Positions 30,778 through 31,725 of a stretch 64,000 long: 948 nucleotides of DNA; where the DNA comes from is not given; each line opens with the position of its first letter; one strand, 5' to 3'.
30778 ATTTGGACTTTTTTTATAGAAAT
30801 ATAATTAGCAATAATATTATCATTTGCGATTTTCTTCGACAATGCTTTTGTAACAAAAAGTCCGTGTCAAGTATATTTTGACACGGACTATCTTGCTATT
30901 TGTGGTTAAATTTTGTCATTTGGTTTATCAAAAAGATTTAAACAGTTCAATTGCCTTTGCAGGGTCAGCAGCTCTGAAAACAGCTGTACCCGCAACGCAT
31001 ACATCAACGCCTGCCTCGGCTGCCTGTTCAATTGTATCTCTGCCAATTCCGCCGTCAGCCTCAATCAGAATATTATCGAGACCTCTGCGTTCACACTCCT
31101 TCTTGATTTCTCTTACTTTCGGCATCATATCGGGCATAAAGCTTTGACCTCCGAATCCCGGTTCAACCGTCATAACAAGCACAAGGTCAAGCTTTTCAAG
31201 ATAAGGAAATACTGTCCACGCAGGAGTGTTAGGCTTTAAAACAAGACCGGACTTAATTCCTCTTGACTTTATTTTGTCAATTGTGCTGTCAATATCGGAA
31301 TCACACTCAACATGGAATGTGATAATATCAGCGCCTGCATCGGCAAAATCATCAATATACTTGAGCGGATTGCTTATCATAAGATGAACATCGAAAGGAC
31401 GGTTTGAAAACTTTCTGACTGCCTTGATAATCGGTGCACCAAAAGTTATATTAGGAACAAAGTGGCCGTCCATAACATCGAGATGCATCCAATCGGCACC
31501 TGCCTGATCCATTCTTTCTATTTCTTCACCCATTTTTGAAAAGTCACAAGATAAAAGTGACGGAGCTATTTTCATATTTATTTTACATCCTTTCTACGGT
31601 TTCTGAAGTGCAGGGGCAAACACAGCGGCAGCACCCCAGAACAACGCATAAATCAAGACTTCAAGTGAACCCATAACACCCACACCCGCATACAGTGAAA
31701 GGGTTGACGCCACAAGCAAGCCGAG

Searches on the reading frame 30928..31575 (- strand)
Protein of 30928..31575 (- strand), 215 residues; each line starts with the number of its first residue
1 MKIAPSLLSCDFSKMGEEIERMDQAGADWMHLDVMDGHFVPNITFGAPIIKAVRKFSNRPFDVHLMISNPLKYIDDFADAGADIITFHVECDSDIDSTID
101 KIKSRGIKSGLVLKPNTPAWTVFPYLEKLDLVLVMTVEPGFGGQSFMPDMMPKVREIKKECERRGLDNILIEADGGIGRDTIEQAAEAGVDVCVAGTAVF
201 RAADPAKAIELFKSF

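Call 10: search_protein_families(library=pfam, proteins=[window:30928-31575:-], max_evalue=0.001)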
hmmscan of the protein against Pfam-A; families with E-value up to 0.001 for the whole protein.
window:30928-31575:- (215 aa): 3 families
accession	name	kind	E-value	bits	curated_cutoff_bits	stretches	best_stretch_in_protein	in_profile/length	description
PF00834.25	Ribul_P_3_epim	-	5.2e-79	264.7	21.1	1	2-200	1-198/198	Ribulose-phosphate 3 epimerase family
PF01729.25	QRPTase_C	-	6.2e-05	23.2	23.1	0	153-200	113-159/169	Quinolinate phosphoribosyl transferase, C-terminal domain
PF00215.30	OMPdecase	-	8.2e-05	23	27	1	165-210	174-219/221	Orotidine 5'-phosphate decarboxylase / HUMPS family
